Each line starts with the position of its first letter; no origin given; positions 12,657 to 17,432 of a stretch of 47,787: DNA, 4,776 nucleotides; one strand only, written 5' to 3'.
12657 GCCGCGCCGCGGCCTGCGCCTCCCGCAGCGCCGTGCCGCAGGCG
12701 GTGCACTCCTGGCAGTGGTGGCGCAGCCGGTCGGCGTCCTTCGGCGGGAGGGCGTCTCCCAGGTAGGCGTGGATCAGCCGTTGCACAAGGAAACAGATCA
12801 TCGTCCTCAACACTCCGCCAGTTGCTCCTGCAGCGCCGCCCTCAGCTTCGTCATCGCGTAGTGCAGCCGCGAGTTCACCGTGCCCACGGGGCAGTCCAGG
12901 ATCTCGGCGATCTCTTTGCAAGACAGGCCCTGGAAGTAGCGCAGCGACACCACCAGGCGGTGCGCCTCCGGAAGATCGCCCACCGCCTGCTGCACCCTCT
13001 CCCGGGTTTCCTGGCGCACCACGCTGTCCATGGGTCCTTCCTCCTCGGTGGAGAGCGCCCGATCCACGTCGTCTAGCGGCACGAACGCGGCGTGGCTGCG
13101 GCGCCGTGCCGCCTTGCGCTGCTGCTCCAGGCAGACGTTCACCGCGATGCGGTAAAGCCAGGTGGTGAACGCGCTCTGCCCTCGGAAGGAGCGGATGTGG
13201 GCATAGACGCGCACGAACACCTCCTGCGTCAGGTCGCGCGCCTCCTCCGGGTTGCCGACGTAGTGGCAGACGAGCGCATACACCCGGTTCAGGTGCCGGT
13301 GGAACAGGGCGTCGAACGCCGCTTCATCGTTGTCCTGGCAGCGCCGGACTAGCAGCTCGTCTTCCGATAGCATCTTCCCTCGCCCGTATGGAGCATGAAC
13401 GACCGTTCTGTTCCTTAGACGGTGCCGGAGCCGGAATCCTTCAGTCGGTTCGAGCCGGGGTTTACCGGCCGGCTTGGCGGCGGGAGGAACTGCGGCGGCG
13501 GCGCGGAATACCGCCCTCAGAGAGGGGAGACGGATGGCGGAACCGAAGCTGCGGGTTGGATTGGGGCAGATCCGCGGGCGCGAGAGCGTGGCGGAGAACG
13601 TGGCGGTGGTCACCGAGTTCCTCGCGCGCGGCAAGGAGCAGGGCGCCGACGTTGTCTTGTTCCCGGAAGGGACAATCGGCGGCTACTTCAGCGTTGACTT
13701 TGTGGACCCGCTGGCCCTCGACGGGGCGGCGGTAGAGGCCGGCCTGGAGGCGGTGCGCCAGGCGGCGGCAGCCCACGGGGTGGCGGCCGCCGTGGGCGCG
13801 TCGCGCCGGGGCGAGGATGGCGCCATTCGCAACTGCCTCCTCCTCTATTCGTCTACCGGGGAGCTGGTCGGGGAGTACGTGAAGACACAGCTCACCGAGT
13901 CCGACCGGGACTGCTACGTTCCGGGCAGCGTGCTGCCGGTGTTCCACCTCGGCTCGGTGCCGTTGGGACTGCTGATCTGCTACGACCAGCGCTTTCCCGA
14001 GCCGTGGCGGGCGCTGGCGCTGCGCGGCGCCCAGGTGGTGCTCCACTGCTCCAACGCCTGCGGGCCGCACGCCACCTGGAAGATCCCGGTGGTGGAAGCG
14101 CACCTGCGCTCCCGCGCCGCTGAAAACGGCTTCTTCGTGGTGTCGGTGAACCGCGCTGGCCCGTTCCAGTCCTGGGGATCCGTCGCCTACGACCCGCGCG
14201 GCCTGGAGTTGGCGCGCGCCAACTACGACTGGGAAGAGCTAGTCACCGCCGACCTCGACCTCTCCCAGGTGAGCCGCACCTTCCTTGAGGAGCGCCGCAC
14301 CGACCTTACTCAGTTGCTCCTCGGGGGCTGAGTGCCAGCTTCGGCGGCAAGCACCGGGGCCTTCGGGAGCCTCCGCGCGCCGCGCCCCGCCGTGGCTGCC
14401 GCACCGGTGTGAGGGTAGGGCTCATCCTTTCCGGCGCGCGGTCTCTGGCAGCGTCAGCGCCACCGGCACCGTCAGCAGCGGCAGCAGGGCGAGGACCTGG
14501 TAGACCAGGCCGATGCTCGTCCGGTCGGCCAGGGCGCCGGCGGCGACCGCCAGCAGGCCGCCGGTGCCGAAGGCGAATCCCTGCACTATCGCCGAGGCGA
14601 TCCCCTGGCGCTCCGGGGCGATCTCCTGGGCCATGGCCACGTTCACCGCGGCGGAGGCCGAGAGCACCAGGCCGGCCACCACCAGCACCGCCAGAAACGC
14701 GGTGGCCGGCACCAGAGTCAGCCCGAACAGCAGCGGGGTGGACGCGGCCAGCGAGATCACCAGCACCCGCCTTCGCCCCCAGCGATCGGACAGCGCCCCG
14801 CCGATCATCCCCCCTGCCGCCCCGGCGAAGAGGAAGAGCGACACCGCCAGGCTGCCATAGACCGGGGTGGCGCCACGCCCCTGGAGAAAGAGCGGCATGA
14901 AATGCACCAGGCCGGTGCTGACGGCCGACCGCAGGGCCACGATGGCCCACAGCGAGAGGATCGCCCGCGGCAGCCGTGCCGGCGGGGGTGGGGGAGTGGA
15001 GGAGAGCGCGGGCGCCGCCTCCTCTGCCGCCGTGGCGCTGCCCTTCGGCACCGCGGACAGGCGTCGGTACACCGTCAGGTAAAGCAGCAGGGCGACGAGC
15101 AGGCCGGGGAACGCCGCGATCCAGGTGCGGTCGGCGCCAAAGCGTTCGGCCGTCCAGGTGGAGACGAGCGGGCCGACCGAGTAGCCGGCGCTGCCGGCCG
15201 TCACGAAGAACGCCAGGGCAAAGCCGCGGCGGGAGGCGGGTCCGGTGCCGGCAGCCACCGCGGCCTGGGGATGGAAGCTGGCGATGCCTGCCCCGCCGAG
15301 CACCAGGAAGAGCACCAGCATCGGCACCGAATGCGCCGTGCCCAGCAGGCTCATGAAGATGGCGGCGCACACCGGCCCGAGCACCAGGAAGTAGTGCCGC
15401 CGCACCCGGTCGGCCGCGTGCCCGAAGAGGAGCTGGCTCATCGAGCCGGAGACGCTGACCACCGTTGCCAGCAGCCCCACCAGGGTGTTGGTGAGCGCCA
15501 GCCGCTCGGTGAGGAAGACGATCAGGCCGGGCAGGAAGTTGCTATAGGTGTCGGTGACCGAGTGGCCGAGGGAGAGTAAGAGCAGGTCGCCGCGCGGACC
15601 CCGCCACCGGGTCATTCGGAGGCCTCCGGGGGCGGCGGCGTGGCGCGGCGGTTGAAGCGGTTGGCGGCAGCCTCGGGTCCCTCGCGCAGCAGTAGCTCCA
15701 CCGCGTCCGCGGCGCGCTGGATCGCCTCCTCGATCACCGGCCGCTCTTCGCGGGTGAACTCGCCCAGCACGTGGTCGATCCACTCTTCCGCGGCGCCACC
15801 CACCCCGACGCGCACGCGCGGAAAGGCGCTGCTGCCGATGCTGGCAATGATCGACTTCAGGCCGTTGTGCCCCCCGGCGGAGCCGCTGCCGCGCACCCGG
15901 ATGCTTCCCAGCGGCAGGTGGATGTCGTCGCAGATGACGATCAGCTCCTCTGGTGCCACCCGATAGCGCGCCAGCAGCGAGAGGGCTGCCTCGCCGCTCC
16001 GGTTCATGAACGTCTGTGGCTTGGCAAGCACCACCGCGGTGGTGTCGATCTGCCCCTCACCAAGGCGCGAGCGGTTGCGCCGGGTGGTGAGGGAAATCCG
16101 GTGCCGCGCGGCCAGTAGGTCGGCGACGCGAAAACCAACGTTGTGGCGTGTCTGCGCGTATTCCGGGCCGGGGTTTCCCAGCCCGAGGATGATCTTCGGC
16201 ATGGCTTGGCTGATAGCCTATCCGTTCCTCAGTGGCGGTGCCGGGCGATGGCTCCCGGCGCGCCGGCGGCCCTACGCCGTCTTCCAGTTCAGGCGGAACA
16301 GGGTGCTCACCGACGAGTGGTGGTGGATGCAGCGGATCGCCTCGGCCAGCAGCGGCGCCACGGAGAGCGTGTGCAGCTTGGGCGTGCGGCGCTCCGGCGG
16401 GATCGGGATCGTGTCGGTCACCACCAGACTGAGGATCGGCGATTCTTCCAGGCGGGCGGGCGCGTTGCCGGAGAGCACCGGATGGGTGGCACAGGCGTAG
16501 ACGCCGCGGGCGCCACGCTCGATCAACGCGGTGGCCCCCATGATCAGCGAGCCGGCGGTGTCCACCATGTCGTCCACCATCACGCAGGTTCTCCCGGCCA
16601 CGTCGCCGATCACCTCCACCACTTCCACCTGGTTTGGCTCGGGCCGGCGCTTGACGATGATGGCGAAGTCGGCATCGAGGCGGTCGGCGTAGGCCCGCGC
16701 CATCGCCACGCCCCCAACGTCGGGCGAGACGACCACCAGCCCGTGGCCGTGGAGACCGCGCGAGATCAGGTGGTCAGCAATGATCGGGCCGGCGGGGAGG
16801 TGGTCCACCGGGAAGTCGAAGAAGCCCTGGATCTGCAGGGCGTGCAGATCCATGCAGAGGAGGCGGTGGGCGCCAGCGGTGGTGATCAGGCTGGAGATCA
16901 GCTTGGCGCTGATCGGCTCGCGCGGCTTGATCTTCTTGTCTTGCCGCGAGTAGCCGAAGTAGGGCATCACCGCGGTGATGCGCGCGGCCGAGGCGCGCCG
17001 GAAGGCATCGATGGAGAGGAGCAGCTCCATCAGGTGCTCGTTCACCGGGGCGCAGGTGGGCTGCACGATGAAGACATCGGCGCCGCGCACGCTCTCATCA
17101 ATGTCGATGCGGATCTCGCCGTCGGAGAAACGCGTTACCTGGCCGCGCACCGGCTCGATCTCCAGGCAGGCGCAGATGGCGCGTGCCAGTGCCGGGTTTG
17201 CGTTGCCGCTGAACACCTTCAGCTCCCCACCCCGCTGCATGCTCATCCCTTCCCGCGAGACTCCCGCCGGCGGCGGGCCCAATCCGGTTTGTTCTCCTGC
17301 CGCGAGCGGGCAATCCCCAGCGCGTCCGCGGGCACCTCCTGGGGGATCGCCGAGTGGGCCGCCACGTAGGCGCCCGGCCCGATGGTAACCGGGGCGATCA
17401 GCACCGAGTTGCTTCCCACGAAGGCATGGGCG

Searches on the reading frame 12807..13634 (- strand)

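Call 65: search_protein_families(library=pfam, proteins=[window:12807-13634:-], max_evalue=0.0001)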
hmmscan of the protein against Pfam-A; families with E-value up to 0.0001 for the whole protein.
window:12807-13634:- (275 aa): 4 families
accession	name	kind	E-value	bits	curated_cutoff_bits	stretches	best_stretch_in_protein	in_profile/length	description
PF04542.20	Sigma70_r2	-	2.3e-20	72.6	24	1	110-178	1-71/71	Sigma-70 region 2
PF04545.22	Sigma70_r4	-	5.4e-15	55.1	24.1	1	219-266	3-50/50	Sigma-70, region 4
PF08281.18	Sigma70_r4_2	-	3.5e-14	52.6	25.7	1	211-264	1-54/54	Sigma-70, region 4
PF07638.17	Sigma70_ECF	-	1.1e-09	38.9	21.1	1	96-269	8-184/185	ECF sigma factor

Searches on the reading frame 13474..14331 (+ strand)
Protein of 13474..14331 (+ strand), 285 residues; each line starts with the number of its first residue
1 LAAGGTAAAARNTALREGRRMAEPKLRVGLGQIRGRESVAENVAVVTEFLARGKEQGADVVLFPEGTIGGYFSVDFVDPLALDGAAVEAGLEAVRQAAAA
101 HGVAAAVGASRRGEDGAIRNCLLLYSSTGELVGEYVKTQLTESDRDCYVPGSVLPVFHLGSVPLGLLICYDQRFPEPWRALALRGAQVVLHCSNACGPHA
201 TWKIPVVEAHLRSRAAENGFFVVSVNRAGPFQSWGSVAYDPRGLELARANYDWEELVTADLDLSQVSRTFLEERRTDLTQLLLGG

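Call 65: search_protein_families(library=pfam, proteins=[window:13474-14331:+], max_evalue=0.0001)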
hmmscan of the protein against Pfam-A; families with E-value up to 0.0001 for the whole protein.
window:13474-14331:+ (285 aa): 1 family
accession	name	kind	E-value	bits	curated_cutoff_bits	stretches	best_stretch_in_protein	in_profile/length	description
PF00795.27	CN_hydrolase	-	2.6e-41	142.1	23.2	1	27-268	1-253/256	Carbon-nitrogen hydrolase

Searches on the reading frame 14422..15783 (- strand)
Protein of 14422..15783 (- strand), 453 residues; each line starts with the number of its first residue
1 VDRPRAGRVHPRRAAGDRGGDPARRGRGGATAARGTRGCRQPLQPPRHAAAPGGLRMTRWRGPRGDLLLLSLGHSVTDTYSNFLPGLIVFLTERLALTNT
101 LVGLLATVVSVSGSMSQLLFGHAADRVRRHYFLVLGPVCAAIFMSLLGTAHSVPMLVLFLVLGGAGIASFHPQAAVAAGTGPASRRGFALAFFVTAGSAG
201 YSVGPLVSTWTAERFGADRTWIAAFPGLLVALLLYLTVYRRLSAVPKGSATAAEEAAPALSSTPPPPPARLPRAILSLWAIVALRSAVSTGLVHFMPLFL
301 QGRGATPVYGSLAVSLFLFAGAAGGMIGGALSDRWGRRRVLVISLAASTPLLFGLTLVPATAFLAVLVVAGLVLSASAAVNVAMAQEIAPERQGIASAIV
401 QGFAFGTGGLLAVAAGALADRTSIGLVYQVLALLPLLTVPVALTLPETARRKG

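Call 65: search_protein_families(library=pfam, proteins=[window:14422-15783:-], max_evalue=0.0001)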
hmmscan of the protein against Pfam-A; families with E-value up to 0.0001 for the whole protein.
window:14422-15783:- (453 aa): 3 families
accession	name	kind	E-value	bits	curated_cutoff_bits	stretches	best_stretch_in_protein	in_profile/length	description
PF07690.21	MFS_1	-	1.7e-38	132.9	33.4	2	80-306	12-235/347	Major Facilitator Superfamily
PF12832.13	MFS_1_like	-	1.7e-07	31.1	25.2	1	81-429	16-372/373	MFS_1 like family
PF00083.30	Sugar_tr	-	2.2e-07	30.6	22.3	0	307-450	45-196/452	Sugar (and other) transporter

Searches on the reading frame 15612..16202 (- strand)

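Call 65: search_protein_families(library=pfam, proteins=[window:15612-16202:-], max_evalue=0.0001)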
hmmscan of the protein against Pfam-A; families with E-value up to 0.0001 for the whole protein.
window:15612-16202:- (196 aa): 1 family
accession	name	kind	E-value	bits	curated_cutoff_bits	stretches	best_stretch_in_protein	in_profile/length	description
PF01195.25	Pept_tRNA_hydro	-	6.7e-65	218.8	27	1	4-184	1-183/183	Peptidyl-tRNA hydrolase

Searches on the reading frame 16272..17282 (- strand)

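Call 65: search_protein_families(library=pfam, proteins=[window:16272-17282:-], max_evalue=0.0001)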
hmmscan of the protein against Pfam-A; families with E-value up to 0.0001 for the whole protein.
window:16272-17282:- (336 aa): 3 families
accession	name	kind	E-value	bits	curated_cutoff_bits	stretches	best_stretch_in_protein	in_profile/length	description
PF13793.12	Pribosyltran_N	-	6.2e-51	171.6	25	1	21-137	1-117/117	N-terminal domain of ribose phosphate pyrophosphokinase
PF14572.12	Pribosyl_synth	-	2.1e-31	109.8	27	1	221-330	74-184/184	Phosphoribosyl synthetase-associated domain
PF00156.33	Pribosyltran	-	1.3e-15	57.5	26.3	1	177-267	26-124/158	Phosphoribosyl transferase domain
